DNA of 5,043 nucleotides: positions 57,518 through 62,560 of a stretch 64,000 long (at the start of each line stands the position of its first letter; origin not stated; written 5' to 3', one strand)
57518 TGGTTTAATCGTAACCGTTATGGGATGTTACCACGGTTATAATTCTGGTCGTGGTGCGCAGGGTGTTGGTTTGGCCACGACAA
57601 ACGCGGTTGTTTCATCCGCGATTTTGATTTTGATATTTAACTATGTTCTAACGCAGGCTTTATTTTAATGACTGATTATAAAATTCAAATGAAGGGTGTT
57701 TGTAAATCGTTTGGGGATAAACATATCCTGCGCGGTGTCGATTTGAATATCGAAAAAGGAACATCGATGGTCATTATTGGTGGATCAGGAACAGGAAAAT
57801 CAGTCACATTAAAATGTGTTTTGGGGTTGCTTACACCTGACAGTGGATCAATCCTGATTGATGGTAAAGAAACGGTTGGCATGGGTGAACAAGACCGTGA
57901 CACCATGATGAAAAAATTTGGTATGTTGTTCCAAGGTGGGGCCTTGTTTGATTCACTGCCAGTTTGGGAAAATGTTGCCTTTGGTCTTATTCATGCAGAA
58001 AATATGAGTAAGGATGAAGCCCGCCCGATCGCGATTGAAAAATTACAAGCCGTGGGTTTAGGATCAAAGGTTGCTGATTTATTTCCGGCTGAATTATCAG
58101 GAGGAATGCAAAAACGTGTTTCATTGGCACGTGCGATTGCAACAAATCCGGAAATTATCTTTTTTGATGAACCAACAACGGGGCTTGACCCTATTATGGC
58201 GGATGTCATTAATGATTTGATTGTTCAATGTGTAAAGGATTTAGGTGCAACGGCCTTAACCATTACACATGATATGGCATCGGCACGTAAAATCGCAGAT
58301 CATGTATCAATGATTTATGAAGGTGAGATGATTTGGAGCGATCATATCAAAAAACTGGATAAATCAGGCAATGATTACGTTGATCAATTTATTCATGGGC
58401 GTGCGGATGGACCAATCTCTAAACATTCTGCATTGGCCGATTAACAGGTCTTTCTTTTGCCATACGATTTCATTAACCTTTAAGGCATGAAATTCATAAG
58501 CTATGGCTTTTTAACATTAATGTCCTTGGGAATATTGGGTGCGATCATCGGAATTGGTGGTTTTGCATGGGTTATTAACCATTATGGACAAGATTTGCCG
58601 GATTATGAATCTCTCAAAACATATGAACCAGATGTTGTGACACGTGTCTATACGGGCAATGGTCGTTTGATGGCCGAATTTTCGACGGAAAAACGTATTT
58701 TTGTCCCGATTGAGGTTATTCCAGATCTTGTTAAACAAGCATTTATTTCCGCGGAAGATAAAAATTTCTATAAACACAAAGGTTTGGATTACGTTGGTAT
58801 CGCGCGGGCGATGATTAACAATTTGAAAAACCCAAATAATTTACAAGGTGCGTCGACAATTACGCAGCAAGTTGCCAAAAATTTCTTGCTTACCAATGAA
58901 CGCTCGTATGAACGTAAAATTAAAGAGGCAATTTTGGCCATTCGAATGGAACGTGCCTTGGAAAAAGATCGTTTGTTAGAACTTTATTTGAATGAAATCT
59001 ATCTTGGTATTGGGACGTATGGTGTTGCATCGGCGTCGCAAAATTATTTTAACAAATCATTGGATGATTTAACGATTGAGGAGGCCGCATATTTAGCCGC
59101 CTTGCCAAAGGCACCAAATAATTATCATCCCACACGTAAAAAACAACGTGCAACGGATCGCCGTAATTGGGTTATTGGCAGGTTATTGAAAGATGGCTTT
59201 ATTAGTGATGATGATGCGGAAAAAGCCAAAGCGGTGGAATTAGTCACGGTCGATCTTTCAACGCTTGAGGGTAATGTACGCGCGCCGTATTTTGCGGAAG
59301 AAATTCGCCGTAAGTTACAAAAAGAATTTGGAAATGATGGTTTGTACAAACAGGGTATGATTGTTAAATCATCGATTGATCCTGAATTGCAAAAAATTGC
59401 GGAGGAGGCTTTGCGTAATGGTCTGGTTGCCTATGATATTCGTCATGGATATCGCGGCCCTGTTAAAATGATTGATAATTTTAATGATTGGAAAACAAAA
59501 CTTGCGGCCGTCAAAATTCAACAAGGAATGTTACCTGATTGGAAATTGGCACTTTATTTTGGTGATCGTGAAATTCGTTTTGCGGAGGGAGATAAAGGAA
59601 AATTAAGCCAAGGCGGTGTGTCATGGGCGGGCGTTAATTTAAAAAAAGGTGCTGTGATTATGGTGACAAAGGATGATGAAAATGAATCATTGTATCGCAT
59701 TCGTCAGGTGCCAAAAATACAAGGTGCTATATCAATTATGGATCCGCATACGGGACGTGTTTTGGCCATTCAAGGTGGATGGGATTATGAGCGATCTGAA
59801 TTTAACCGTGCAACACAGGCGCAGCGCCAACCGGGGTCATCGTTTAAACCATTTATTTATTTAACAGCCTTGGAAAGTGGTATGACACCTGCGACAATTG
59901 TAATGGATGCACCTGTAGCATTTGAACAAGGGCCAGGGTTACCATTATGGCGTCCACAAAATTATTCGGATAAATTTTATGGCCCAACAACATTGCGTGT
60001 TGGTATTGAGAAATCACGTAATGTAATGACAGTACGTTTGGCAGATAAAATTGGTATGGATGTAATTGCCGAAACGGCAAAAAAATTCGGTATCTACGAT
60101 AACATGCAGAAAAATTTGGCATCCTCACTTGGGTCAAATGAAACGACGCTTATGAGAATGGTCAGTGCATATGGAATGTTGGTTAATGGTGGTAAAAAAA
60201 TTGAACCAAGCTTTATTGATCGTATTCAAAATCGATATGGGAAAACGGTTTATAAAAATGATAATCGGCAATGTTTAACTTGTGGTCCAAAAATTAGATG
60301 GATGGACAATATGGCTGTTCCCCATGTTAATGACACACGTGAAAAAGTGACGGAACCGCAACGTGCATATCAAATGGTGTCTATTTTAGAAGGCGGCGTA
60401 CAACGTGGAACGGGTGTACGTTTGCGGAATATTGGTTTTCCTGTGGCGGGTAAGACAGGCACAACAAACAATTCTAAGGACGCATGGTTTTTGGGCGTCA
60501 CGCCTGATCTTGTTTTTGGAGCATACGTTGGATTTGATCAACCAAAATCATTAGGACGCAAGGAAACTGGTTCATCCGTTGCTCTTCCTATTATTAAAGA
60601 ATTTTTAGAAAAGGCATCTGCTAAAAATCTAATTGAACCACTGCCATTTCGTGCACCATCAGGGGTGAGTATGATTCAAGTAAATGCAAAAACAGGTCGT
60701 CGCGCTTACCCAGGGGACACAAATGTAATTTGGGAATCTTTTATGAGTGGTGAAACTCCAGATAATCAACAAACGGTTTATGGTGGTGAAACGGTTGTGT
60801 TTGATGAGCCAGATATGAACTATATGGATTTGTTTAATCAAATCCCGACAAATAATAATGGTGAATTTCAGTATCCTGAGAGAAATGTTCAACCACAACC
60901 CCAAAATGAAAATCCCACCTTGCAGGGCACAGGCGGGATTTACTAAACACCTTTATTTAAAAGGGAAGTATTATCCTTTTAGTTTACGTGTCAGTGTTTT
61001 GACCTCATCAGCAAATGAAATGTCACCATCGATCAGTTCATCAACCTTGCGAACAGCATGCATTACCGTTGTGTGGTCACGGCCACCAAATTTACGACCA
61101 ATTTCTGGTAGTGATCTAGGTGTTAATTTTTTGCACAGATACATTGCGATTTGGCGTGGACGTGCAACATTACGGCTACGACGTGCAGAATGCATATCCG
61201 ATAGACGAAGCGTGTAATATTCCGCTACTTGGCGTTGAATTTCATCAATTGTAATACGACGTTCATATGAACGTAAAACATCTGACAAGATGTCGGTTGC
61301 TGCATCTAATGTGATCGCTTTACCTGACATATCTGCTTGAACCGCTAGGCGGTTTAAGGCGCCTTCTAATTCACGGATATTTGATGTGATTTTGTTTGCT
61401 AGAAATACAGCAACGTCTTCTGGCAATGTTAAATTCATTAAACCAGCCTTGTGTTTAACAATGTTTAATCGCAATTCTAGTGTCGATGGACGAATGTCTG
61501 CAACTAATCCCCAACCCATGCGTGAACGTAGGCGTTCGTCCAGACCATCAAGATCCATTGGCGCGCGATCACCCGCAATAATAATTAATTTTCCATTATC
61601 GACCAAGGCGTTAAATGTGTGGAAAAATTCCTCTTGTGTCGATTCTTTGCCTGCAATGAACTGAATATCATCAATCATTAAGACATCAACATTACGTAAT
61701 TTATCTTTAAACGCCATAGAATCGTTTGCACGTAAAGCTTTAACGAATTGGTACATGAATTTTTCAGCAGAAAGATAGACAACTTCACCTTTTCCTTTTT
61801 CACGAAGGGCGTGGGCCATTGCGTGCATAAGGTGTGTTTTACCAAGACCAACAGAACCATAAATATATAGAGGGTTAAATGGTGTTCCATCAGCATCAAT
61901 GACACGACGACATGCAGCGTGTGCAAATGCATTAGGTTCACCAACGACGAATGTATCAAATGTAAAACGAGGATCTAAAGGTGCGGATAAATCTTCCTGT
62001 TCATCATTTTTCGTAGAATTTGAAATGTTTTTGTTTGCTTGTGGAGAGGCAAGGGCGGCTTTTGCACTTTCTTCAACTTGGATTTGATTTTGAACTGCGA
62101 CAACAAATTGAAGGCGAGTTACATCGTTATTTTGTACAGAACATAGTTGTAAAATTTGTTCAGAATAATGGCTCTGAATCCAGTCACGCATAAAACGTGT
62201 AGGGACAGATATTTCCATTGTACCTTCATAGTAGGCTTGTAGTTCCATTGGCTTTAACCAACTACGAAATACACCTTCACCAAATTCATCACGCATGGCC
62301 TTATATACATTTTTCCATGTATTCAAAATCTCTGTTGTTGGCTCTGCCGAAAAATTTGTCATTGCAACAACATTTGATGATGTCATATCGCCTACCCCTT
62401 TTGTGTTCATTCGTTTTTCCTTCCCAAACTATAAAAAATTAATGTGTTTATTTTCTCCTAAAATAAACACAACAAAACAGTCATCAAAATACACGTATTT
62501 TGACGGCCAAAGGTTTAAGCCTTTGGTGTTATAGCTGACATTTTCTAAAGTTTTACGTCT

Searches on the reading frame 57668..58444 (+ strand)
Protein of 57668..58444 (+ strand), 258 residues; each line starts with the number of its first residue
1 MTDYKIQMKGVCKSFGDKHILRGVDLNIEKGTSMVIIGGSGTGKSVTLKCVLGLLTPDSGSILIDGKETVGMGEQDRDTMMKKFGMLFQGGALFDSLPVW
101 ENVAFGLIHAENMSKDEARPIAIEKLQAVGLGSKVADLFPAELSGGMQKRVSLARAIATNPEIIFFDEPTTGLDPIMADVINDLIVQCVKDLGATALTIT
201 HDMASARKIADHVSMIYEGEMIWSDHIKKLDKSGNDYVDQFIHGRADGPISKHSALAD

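Call 59: search_protein_families(library=pfam, proteins=[window:57668-58444:+], max_evalue=0.001)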
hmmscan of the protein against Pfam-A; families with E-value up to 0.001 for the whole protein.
window:57668-58444:+ (258 aa): 2 families
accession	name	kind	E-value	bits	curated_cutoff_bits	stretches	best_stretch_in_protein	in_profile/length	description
PF00005.33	ABC_tran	-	5e-31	108.6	25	1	21-171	1-137/137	ABC transporter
PF13304.12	AAA_21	-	3.6e-05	24.4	27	0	141-201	236-298/304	AAA domain, putative AbiEii toxin, Type IV TA system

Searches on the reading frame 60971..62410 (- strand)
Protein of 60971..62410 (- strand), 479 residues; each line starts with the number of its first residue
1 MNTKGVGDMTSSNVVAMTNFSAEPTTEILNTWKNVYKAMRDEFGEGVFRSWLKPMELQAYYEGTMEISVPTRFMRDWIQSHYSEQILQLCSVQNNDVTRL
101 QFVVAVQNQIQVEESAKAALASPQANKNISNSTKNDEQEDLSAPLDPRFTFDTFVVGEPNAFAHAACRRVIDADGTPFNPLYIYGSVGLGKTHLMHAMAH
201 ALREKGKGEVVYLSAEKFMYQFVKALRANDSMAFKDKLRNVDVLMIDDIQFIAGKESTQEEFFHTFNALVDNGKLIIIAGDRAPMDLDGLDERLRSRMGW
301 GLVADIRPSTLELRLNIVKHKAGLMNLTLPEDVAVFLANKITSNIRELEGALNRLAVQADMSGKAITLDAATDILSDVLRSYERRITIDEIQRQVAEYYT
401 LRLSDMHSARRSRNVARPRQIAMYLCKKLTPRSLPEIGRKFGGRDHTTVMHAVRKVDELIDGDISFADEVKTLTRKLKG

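Call 59: search_protein_families(library=pfam, proteins=[window:60971-62410:-], max_evalue=0.001)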
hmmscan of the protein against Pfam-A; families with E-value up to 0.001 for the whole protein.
window:60971-62410:- (479 aa): 11 families
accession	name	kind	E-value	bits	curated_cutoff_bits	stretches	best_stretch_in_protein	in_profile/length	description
PF00308.24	Bac_DnaA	-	1e-63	214.8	23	1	145-304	1-161/162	Bacterial DnaA ATPAse domain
PF08299.17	Bac_DnaA_C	-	2.7e-32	111.1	31.5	1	388-456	1-69/69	Bacterial dnaA protein helix-turn-helix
PF11638.13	DnaA_N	-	1.2e-18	67.1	24.6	1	31-91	3-64/65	DnaA N-terminal domain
PF00004.35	AAA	-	1.7e-08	35.4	21.2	1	182-298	2-123/131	ATPase family associated with various cellular activities (AAA)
PF13173.12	AAA_14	-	1e-06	29.2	27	1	179-298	3-115/129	AAA domain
PF01637.24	ATPase_2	-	1.3e-06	28.9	33.2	1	174-282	16-118/225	ATPase domain predominantly from Archaea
PF01695.23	IstB_IS21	-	6e-06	26.4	24.1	1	183-278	97-191/238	IstB-like ATP binding protein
PF13401.12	AAA_22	-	0.00012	22.9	27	0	182-273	9-113/130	AAA domain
PF13191.12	AAA_16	-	0.00016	22.7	32.6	1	173-270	20-124/167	AAA ATPase domain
PF03969.22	AFG1_ATPase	-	0.00046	19.7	27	1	166-250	47-136/361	AFG1-like ATPase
PF22688.2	Hda_lid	-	0.00083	19.7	27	0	314-356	4-46/65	Hda, lid domain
